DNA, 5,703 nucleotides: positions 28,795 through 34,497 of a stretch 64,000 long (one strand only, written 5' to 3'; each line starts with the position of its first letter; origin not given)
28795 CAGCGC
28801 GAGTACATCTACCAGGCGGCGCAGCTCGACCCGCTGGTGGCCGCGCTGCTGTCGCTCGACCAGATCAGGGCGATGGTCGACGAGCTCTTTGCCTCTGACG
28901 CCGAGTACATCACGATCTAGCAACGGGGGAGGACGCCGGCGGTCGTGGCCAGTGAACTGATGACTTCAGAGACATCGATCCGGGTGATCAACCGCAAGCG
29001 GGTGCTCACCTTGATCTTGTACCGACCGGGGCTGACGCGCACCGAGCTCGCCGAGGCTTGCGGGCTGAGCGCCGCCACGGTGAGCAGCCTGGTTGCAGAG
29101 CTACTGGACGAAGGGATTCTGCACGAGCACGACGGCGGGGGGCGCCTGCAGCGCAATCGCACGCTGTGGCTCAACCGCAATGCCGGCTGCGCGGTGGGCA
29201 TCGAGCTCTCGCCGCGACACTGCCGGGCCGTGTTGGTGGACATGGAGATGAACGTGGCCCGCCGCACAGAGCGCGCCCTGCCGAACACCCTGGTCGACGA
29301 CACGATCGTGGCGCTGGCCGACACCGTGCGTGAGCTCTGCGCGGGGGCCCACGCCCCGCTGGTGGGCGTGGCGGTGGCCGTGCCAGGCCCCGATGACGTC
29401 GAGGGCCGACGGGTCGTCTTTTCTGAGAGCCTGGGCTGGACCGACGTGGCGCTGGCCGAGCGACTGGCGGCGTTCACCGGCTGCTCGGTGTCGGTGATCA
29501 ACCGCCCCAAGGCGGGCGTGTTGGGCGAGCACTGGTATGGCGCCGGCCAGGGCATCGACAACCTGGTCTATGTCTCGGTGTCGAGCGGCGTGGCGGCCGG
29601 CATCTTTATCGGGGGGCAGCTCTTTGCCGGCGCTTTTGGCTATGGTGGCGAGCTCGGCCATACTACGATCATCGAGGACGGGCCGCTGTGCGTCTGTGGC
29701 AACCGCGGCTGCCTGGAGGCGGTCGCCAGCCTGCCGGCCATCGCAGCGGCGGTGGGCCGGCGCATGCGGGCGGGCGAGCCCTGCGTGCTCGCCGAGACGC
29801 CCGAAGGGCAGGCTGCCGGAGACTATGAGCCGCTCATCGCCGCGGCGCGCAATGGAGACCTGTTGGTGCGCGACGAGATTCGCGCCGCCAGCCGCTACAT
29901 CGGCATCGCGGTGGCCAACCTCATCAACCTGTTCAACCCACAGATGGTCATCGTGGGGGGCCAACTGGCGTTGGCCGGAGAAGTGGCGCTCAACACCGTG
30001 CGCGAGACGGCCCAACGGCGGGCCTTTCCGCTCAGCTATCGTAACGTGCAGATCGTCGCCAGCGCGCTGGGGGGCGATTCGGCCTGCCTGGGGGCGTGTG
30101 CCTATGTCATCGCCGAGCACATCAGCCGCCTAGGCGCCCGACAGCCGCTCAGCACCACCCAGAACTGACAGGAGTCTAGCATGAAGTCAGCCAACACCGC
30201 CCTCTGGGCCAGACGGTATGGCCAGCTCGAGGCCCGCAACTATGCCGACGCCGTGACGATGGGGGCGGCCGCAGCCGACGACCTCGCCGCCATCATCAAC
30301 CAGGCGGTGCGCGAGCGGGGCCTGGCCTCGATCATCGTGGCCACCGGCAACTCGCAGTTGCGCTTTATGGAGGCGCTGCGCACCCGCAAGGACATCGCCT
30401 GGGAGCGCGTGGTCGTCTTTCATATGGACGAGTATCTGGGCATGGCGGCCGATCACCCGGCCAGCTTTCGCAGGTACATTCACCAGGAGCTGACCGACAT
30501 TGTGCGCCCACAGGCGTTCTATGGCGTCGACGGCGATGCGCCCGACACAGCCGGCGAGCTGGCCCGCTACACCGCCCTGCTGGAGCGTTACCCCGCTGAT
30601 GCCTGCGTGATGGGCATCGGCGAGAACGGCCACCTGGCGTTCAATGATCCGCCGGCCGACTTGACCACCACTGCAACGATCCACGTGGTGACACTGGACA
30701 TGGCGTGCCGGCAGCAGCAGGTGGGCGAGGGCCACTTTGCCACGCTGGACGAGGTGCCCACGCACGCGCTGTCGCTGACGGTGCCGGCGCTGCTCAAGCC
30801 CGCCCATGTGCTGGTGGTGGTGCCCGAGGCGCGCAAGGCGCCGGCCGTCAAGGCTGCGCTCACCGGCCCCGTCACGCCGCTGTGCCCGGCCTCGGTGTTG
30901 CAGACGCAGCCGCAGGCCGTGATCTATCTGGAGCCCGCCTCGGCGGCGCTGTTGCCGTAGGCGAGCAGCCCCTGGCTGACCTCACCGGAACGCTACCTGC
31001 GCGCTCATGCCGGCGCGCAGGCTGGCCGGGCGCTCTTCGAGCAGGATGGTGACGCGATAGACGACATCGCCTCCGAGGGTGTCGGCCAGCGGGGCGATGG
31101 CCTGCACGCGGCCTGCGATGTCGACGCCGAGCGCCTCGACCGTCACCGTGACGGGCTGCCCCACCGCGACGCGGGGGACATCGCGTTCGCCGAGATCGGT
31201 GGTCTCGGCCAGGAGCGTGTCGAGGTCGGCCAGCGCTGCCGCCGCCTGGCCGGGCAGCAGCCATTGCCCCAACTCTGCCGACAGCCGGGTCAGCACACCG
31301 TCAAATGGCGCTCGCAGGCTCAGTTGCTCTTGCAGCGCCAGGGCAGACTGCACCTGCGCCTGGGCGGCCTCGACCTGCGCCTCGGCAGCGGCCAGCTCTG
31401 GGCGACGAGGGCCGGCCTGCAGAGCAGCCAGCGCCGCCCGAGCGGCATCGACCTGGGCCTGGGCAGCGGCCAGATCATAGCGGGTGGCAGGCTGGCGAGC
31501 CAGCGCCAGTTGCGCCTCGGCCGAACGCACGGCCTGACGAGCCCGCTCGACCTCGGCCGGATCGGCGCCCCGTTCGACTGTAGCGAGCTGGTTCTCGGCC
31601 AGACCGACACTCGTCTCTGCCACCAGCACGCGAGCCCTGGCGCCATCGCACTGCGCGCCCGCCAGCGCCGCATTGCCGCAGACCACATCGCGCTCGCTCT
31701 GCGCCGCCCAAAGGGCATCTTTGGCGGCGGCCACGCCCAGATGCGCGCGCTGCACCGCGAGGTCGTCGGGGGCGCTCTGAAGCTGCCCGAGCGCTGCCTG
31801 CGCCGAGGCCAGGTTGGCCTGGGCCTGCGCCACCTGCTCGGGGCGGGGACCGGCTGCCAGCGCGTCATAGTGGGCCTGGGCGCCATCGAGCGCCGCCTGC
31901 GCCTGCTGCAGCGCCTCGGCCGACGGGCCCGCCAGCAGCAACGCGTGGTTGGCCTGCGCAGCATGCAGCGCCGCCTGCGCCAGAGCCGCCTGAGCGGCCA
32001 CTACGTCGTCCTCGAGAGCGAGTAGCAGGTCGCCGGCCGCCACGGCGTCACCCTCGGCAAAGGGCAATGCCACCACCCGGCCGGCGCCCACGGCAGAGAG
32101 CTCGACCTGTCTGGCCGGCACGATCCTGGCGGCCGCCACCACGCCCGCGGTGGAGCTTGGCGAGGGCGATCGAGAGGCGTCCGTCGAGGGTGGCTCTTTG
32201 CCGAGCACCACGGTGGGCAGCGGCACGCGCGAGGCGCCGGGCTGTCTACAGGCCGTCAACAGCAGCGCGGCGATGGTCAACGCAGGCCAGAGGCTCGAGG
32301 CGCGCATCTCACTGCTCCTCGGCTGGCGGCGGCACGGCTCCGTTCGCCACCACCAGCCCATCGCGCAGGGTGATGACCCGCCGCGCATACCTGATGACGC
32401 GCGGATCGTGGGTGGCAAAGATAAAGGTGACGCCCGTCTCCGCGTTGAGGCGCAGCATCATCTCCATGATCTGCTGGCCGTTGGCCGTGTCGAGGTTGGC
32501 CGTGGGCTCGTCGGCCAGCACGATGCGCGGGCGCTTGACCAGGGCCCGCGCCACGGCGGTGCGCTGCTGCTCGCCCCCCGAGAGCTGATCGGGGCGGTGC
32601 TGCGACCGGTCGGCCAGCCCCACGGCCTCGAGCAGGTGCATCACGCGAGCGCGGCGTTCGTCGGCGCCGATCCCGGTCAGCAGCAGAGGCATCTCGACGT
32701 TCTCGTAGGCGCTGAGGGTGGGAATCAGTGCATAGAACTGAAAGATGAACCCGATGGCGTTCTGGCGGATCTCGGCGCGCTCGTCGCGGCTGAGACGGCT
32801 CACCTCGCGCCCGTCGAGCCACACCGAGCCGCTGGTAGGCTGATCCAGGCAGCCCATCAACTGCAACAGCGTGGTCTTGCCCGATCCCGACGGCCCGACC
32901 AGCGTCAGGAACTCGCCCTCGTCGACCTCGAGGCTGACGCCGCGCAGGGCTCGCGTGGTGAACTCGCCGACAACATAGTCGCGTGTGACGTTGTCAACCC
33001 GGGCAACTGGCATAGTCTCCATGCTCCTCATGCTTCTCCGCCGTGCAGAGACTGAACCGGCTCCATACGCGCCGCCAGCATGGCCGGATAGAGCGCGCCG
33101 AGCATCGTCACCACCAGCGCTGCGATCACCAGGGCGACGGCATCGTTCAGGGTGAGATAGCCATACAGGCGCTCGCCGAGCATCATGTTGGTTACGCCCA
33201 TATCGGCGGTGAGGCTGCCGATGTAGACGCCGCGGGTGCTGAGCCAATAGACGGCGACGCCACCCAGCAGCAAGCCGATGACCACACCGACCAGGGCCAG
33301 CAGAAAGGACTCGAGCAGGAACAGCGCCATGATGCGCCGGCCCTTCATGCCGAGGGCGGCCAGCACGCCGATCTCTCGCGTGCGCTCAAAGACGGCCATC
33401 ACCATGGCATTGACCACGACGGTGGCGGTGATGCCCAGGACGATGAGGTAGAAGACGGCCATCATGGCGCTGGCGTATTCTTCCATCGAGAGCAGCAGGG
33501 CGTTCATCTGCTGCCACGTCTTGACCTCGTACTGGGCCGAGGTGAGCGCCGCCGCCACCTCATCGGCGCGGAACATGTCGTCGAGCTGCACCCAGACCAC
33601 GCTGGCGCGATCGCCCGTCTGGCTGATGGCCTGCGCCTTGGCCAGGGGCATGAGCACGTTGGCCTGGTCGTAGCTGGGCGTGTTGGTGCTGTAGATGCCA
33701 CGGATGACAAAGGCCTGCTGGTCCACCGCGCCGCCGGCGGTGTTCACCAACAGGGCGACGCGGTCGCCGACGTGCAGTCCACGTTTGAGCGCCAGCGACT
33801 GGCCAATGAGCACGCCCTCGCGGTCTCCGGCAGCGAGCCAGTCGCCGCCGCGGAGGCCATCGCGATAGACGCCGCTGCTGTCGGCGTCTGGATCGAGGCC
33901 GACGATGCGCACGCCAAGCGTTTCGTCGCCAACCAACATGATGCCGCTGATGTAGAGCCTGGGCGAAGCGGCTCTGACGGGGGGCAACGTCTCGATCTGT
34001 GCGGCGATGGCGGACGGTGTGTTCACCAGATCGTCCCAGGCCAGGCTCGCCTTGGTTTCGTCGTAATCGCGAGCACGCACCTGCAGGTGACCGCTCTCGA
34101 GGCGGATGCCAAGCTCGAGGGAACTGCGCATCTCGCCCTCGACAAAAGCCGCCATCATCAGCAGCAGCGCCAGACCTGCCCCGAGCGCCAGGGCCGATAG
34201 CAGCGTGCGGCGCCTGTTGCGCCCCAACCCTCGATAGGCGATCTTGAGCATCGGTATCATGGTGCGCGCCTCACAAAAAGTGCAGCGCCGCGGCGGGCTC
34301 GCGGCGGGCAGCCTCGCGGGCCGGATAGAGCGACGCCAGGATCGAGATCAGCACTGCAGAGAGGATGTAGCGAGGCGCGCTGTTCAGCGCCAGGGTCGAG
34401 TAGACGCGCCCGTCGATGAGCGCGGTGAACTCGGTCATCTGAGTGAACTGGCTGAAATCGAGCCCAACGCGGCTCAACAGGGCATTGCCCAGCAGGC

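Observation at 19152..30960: Glucuronoxylan-side-chain utilisation locus: sugar ABC importer, fused two-domain CE15-like esterase, CE7-like esterase, tandem GH4 paralogs, ROK repressor and NagB-family enzyme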

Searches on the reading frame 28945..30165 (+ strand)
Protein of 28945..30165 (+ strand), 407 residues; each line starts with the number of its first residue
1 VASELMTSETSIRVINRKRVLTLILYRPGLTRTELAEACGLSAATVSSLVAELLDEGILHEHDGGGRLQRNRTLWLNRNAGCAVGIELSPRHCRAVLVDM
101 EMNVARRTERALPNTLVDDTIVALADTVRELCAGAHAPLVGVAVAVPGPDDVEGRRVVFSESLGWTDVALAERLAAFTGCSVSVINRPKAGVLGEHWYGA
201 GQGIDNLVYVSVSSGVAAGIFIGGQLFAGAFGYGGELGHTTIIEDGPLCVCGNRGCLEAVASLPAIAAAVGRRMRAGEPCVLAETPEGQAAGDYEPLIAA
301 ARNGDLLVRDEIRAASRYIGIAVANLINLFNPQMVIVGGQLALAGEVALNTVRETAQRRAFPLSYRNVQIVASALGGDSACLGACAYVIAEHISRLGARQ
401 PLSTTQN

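Call 4: search_protein_families(library=pfam, proteins=[window:28945-30165:+], max_evalue=0.01)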
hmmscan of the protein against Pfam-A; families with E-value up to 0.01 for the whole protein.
window:28945-30165:+ (407 aa): 11 families
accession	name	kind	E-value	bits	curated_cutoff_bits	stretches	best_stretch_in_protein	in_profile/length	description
PF00480.26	ROK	-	2.5e-53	182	22.9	1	84-389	2-292/294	ROK family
PF13412.12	HTH_24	-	1.3e-08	34.7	21.9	1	16-58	4-46/48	Winged helix-turn-helix DNA-binding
PF12802.13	MarR_2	-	1.5e-07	31.9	27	1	19-67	9-60/61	MarR family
PF09339.16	HTH_IclR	-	4.4e-05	23.6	22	1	27-60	16-49/52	IclR helix-turn-helix domain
PF01047.28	MarR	-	9.9e-05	22.6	24.6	1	19-59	7-47/59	MarR family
PF25213.1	HVO_A0261_N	-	0.00013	22.2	35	1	9-65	5-60/86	HVO_A0261 N-terminal domain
PF13545.12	HTH_Crp_2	-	0.00023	21.5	27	1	29-62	22-55/70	Crp-like helix-turn-helix domain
PF12840.13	HTH_20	-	0.00035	20.9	27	1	16-60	5-49/51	Helix-turn-helix domain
PF01381.28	HTH_3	-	0.0032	17.9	23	0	29-49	9-29/55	Helix-turn-helix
PF24034.1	DUF7343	-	0.004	17.4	27.6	1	17-63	5-52/62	Domain of unknown function (DUF7343)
PF13384.12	HTH_23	-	0.0049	17.1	24.6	0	16-57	6-45/50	Homeodomain-like domain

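Call 5: search_protein_families(library=ncbifam, proteins=[window:28945-30165:+], max_evalue=0.001)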
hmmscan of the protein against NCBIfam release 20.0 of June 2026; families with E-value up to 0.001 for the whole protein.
window:28945-30165:+ (407 aa): 12 families
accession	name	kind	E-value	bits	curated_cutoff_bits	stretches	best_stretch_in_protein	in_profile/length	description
NF047937.1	TransRegNagC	equivalog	1.3e-48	166.2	650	1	13-388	9-383/399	DNA-binding transcriptional regulator NagC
TIGR00744.1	ROK_glcA_fam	subfamily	8.9e-48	163.2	260.35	1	85-392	2-312/318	ROK family glucokinase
NF049930.1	TransRegMlc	equivalog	4.3e-43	148.1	530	1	12-386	13-387/405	sugar metabolism global transcriptional regulator Mlc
NF003461.0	PRK05082.1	subfamily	7.9e-26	91.1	283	1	95-388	15-286/291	N-acetylmannosamine kinase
NF047821.1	NactlManKinNanK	equivalog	3.4e-24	85.9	450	1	92-385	12-283/288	N-acetylmannosamine kinase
NF007251.0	PRK09698.1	equivalog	8.9e-22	77.7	253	2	81-263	6-190/304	allose kinase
NF045551.1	GK_Pyrobac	equivalog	1.5e-21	77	500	1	84-389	3-281/294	ATP-dependent glucokinase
NF007108.0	PRK09557.1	equivalog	2.6e-11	43.4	443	1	84-345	4-259/303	fructokinase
NF042998.1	bglucokin_BglK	equivalog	4.2e-10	39.4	550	1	134-342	49-245/291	beta-glucoside kinase BglK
NF045550.1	FrctkaseScrK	equivalog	1.6e-07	31.1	400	1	111-273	31-197/293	fructokinase ScrK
NF009835.0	PRK13310.1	equivalog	1.1e-06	28.2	380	1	127-382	42-293/303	N-acetylglucosamine kinase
NF045942.1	PolPhglucPhase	equivalog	8.9e-05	22.3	250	1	84-241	3-155/242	polyphosphate--glucose phosphotransferase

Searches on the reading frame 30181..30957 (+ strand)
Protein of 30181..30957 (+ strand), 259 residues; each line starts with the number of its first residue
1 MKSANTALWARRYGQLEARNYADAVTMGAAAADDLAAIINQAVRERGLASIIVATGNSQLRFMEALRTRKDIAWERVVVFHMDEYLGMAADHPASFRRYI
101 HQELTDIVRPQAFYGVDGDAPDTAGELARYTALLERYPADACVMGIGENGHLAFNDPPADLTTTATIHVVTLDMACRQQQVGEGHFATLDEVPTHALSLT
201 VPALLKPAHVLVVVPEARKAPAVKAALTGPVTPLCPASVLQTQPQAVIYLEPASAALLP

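Call 4: search_protein_families(library=pfam, proteins=[window:30181-30957:+], max_evalue=0.01)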
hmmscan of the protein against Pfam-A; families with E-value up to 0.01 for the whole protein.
window:30181-30957:+ (259 aa): 1 family
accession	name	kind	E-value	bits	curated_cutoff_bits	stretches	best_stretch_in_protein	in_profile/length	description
PF01182.26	Glucosamine_iso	-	7.2e-22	78.8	27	1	23-243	2-219/225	Glucosamine-6-phosphate isomerases/6-phosphogluconolactonase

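Call 5: search_protein_families(library=ncbifam, proteins=[window:30181-30957:+], max_evalue=0.001)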
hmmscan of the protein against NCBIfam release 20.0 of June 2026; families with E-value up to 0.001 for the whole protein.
window:30181-30957:+ (259 aa): 8 families
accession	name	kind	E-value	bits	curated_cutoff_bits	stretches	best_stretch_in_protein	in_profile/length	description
NF001684.0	PRK00443.1-4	subfamily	2.1e-36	125.8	326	1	30-256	11-239/260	glucosamine-6-phosphate deaminase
TIGR00502.1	nagB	equivalog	2.7e-32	112.1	236.9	1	52-256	38-245/259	glucosamine-6-phosphate deaminase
NF001682.0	PRK00443.1-1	equivalog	2.4e-30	105.8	528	1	37-248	18-224/262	glucosamine-6-phosphate deaminase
NF002557.0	PRK02122.1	subfamily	7.1e-28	97.1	384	1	10-257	23-274/653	glucosamine-6-phosphate deaminase-like protein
NF001685.0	PRK00443.1-5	equivalog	4.4e-26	91.7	513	1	67-252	56-241/266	glucosamine-6-phosphate deaminase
NF007291.0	PRK09762.1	equivalog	3.3e-21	76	271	1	37-245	21-228/236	galactosamine-6-phosphate isomerase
TIGR01198.1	pgl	equivalog_domain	2.2e-15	56.9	124.45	1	21-254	2-230/234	6-phosphogluconolactonase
NF009022.0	PRK12358.1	equivalog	7e-12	45.4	247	1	139-258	119-237/239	glucosamine-6-phosphate deaminase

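Call 26: search_solved_structures(query=window:30181-30957:+, max_evalue=0.001, show_alignments=2)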
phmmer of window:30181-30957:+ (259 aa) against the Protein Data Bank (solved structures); distinct sequences matched with E-value up to 0.001: 19.
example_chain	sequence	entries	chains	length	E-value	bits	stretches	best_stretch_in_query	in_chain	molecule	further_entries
5hj5_A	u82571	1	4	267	3.5e-27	98.7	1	53-254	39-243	Glucosamine-6-phosphate deaminase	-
4r7t_A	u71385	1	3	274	3.8e-27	98.6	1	53-254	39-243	Glucosamine-6-phosphate deaminase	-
2ri0_A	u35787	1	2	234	4.1e-26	95.2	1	47-253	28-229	Glucosamine-6-phosphate deaminase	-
2ri1_A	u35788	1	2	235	4.2e-26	95.2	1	47-253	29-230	Glucosamine-6-phosphate deaminase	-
2bkv_A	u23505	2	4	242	1.9e-25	93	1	37-259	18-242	GLUCOSAMINE-6-PHOSPHATE DEAMINASE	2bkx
1jt9_A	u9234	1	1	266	1.1e-24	90.5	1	66-254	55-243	Glucosamine-6-Phosphate deaminase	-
1cd5_A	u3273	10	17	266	2.9e-24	89.2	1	66-254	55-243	PROTEIN (GLUCOSAMINE 6-PHOSPHATE DEAMINASE) | GLUCOSAMINE 6-PHOSPHATE DEAMINASE | GLUCOSAMINE-6-PHOSPHATE DEAMINASE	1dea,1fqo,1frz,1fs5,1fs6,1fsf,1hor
7lqm_A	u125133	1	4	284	9.2e-23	84.3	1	53-254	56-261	Glucosamine-6-phosphate deaminase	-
7lqn_A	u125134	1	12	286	5.2e-20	75.2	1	54-253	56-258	Glucosamine-6-phosphate deaminase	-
3hn6_A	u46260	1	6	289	1e-19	74.3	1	53-250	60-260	Glucosamine-6-phosphate deaminase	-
1ne7_A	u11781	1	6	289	2.8e-18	69.5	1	69-250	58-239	Glucosamine-6-phosphate isomerase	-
3oc6_A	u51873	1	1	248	1.5e-08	37.7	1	20-256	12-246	6-phosphogluconolactonase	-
4tm7_A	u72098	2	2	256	2.7e-08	36.9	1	20-256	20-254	6-phosphogluconolactonase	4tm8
6nbg_A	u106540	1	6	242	4.1e-08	36.3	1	135-258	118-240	Glucosamine-6-phosphate deaminase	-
3tx2_A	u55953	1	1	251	3.5e-07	33.2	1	19-256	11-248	Probable 6-phosphogluconolactonase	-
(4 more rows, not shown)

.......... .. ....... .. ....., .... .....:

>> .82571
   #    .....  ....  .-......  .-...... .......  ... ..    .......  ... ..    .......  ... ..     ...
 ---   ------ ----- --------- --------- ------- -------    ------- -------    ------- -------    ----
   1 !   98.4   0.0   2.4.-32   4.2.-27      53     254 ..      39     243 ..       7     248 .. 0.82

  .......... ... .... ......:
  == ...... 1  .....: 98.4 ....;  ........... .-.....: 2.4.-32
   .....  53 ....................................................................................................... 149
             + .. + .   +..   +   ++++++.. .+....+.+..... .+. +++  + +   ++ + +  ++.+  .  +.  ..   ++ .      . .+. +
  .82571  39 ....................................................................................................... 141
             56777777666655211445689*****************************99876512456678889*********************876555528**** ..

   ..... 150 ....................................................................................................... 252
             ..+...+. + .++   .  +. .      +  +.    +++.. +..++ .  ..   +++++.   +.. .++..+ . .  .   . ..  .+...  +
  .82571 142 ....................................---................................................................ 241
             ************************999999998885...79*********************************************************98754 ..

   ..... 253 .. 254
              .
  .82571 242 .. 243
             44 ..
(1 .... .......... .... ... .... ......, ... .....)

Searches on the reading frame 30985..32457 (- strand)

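Call 24: search_protein_families(library=pfam, proteins=[window:30985-32457:-], max_evalue=0.0001)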
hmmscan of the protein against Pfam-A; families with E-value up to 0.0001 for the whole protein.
window:30985-32457:- (491 aa): 2 families
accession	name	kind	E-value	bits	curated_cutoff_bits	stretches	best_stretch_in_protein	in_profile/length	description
PF16576.10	HlyD_D23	-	2e-14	53.8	30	1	354-486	78-214/214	Barrel-sandwich domain of CusB or HlyD membrane-fusion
PF13437.12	HlyD_3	-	3.6e-14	53.8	22.2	1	381-483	2-106/106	HlyD family secretion protein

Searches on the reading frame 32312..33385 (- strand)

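Call 24: search_protein_families(library=pfam, proteins=[window:32312-33385:-], max_evalue=0.0001)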
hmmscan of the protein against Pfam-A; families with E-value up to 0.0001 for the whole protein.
window:32312-33385:- (358 aa): 3 families
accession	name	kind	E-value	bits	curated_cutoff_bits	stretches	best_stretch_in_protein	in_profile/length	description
PF00005.33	ABC_tran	-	3.3e-35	122.1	25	1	147-296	1-137/137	ABC transporter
PF13304.12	AAA_21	-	1.2e-09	39.2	27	0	265-331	235-303/304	AAA domain, putative AbiEii toxin, Type IV TA system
PF02463.25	SMC_N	-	1.7e-06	28.1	40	0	246-340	121-211/220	RecF/RecN/SMC N terminal domain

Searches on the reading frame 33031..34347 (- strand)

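Call 24: search_protein_families(library=pfam, proteins=[window:33031-34347:-], max_evalue=0.0001)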
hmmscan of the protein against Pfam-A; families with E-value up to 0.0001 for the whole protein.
window:33031-34347:- (439 aa): 2 families
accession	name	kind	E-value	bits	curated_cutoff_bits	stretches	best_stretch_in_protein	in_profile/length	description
PF02687.27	FtsX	-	2.6e-17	63.4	25.5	1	298-430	2-120/120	FtsX-like permease C-terminal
PF12704.14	MacB_PCD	-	1.8e-16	61.5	27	1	48-270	1-206/207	MacB-like periplasmic core domain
